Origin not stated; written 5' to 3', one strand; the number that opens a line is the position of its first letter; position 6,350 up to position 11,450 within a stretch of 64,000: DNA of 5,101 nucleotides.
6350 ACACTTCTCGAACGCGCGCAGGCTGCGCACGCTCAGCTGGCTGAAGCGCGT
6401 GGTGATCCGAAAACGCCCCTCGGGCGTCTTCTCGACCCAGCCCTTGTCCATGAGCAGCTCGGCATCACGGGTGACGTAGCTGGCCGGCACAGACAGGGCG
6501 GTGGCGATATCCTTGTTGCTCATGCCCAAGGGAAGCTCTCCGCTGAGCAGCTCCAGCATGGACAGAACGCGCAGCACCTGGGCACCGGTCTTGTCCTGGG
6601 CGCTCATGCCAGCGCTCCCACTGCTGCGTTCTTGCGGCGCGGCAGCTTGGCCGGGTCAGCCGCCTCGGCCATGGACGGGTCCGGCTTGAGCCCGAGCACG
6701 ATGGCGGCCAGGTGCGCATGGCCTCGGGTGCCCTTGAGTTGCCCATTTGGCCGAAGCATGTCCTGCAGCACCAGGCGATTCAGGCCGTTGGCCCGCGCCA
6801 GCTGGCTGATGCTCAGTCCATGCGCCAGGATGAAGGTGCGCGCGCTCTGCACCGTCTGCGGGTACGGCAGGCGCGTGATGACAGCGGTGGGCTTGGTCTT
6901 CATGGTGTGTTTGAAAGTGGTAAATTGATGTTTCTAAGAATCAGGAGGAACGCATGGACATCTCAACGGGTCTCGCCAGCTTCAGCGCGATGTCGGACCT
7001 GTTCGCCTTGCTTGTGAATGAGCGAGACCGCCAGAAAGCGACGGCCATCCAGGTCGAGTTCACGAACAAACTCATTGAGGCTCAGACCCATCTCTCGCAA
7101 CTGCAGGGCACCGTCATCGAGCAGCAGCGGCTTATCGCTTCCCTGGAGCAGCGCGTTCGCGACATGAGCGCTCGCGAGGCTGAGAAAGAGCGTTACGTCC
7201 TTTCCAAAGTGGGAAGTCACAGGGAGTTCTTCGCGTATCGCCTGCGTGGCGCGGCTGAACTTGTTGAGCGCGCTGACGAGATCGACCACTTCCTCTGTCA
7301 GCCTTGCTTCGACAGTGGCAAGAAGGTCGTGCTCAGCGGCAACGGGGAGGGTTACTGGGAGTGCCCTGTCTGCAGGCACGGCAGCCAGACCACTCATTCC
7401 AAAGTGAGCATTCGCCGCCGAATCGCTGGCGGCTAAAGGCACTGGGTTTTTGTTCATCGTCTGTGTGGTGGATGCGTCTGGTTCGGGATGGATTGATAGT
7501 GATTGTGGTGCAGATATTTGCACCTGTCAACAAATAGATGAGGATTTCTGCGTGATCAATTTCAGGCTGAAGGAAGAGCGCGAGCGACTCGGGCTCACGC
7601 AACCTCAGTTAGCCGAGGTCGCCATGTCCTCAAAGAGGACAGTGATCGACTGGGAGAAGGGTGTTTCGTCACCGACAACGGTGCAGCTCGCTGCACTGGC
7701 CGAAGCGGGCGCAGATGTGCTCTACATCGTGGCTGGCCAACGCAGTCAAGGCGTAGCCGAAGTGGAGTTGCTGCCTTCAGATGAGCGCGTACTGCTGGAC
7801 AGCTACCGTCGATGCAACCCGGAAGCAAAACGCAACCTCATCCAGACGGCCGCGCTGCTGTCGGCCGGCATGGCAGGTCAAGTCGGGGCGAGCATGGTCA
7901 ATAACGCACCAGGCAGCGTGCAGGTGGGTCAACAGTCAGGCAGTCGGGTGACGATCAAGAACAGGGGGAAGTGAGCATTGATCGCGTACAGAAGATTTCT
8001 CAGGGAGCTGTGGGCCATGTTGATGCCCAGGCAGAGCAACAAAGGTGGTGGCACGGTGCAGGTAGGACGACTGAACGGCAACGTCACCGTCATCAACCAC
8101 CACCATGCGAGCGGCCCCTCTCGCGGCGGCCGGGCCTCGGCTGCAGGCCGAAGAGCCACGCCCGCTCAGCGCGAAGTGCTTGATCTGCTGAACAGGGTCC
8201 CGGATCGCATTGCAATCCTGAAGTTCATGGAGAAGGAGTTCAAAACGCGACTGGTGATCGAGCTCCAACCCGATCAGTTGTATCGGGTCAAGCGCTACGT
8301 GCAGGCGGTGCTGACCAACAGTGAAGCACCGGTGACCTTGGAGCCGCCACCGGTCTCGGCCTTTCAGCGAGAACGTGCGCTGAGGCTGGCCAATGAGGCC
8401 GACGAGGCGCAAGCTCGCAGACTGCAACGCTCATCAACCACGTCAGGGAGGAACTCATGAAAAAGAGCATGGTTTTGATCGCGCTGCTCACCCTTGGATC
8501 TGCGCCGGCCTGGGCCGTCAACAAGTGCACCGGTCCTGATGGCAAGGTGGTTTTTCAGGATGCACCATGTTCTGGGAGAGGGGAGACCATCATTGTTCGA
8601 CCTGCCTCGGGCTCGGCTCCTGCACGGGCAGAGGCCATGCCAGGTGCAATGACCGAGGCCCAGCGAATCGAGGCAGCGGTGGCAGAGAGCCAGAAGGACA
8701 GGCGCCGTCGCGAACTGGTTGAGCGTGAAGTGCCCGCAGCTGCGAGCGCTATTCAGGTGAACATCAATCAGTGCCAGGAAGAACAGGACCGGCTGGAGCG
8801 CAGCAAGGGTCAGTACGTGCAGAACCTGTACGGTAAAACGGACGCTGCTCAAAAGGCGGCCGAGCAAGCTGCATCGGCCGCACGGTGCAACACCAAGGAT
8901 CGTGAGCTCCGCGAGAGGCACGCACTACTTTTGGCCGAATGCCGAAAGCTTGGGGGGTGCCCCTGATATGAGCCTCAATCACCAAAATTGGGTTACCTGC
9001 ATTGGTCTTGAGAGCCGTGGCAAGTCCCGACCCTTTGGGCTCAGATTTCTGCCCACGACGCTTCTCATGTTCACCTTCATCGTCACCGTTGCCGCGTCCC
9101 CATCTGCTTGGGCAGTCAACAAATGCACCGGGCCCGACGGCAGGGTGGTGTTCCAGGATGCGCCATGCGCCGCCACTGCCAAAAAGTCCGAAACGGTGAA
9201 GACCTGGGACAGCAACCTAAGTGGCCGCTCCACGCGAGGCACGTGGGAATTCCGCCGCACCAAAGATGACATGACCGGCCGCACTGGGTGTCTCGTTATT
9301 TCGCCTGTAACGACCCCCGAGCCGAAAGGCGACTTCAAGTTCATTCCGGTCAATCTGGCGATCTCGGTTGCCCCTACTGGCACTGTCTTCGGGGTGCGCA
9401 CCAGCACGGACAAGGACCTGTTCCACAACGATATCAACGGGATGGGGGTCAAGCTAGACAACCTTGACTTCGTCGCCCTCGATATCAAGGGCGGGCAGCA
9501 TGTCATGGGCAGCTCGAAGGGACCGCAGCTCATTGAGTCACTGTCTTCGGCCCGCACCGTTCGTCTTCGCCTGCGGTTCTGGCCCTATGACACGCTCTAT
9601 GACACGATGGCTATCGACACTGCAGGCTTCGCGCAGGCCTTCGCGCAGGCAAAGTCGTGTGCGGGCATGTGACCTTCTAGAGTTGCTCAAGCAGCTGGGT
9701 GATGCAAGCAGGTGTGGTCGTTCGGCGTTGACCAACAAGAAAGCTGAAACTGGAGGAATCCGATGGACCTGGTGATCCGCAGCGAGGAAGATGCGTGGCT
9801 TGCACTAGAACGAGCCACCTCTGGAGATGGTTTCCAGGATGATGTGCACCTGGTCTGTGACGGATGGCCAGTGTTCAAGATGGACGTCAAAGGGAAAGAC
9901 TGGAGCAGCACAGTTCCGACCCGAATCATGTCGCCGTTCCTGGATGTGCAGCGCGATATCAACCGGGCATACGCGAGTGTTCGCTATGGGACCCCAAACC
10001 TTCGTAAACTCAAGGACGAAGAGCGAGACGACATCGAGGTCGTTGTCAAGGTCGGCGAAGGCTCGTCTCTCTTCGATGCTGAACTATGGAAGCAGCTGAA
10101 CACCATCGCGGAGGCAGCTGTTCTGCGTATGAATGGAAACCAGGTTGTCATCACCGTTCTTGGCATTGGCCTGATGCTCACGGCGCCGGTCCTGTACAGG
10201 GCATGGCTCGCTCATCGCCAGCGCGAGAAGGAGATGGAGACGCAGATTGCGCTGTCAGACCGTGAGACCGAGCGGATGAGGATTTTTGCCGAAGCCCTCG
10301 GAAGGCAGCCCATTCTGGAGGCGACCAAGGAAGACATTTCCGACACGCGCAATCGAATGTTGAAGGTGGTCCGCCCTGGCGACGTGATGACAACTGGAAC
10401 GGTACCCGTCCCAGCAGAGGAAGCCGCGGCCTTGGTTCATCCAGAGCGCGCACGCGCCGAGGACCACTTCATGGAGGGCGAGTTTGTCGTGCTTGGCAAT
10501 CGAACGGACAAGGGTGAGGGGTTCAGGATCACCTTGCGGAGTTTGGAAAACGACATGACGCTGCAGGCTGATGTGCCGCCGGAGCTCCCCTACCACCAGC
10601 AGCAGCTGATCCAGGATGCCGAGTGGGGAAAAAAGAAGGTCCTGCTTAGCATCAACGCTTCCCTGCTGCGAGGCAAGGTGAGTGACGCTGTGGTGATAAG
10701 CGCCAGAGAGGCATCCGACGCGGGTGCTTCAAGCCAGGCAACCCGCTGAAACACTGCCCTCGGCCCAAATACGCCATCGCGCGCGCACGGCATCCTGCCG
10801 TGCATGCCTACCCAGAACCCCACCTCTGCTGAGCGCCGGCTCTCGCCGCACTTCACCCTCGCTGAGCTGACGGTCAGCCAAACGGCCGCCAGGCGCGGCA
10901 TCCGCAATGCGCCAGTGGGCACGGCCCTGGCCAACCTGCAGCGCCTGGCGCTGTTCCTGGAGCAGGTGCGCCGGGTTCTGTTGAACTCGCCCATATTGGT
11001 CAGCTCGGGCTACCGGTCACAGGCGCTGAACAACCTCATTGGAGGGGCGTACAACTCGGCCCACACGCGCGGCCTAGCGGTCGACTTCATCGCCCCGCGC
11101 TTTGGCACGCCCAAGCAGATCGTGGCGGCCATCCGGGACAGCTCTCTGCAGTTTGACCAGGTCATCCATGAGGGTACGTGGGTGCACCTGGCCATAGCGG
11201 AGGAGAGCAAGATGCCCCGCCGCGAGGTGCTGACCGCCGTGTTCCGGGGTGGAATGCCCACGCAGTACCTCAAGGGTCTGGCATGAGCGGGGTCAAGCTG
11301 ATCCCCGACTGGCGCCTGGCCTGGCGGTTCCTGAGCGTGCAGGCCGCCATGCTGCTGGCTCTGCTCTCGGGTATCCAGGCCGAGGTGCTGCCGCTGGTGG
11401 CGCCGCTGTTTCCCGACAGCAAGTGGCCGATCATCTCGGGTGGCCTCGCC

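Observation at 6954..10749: Uncharacterised repressor-side accessory operon between the immunity gene and the lysis cassette: best candidate for a novel prophage exclusion/defence module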

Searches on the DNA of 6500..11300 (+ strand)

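Call 6: search_dna_similar(query=window:6500-11300:+, collection=phages, mode=distant, max_rows=30)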
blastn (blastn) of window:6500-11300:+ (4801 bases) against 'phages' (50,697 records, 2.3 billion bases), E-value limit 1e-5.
Records with a match: 1; places in all: 1; records where one place covers at least 80% of the query: 0.
Best place of each record, by identity: 60-80% 1.
By first word of the organism name: Phage 1.
By host as written in the record: - 1.
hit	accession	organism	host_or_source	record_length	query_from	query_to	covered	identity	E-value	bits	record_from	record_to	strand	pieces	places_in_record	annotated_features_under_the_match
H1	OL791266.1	Phage WC36-2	-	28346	4648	4739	2%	75.0%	2e-6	64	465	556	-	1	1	record has no annotation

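Call 76: search_dna_similar(query=L001:3983-5020:+, collection=ecoli_genomes, mode=near, max_rows=12, rows=spread)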
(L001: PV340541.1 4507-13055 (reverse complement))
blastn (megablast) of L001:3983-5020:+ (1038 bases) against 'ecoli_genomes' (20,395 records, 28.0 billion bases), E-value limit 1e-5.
Records with a match: 18; places in all: 18; records where one place covers at least 80% of the query: 18.
Genomes with a match: 18 of 5426; with a place that covers at least 80% of the query: 18. Places per genome that has any: lowest 1, median 1, highest 1. On chromosomes: 18 places; on plasmids: 0.
Best place of each record, by identity: >=99% 18.
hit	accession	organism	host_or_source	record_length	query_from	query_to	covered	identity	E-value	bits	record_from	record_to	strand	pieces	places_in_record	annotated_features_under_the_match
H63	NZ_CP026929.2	Escherichia coli strain CFS3246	Bos taurus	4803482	1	1038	100%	100.0%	0e+0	1917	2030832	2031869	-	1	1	hypothetical protein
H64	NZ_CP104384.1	Escherichia coli strain JNQH498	Homo sapiens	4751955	1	1038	100%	100.0%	0e+0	1917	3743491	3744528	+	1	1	hypothetical protein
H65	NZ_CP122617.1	Escherichia coli strain ETEC4091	Sus scrofa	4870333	1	1038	100%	100.0%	0e+0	1917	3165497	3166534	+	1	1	hypothetical protein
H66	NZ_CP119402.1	Escherichia coli strain MRE162 substr. FRA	not provided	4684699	1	1038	100%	100.0%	0e+0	1917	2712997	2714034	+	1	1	hypothetical protein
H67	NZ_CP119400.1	Escherichia coli strain MRE162 substr. NOR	not provided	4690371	1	1038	100%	100.0%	0e+0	1917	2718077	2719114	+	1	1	hypothetical protein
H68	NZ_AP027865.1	Escherichia coli strain 2017.20.01CC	Homo sapiens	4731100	1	1038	100%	100.0%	0e+0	1917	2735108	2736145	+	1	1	hypothetical protein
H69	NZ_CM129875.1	Escherichia coli strain PCP06101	seawater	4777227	1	1038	100%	100.0%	0e+0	1917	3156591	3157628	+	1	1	hypothetical protein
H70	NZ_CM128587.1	Escherichia coli strain 300081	Homo sapiens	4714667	1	1038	100%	100.0%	0e+0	1917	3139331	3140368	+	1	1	hypothetical protein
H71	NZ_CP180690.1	Escherichia coli strain CUPS03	Carcass swab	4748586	1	1038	100%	100.0%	0e+0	1917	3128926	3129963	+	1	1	hypothetical protein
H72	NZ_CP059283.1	Escherichia coli strain SY3626_hybrid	chicken meat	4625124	1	1038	100%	99.9%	0e+0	1912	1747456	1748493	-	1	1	hypothetical protein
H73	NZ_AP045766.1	Escherichia coli strain 23CRST009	Homo sapiens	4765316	1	1038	100%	99.9%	0e+0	1912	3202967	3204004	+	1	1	hypothetical protein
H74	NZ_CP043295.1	Escherichia coli strain WCHEC040047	Homo sapiens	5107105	1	1038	100%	99.7%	0e+0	1901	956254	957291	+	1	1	hypothetical protein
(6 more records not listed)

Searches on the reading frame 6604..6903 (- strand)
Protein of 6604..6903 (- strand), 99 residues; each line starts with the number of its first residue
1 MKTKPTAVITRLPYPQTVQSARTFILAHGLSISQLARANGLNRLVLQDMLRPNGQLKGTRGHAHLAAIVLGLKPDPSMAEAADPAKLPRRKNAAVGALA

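Call 3: search_protein_families(library=pfam, proteins=[window:6604-6903:-], max_evalue=0.1)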
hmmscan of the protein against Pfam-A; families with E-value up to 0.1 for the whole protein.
window:6604-6903:- (99 aa): 1 family
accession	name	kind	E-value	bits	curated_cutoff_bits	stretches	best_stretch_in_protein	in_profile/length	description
PF06892.16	Phage_CP76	-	0.014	15.7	26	1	19-54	5-40/146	Phage regulatory protein CII (CP76)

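Call 4: search_protein_families(library=phrogs, proteins=[window:6604-6903:-], max_evalue=0.01)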
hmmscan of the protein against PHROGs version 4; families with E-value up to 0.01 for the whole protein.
window:6604-6903:- (99 aa): 1 family
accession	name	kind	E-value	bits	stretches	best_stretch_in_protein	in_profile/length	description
phrog_925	-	DNA, RNA and nucleotide metabolism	5.2e-15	55.9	1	13-79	1-65/67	HTH DNA binding protein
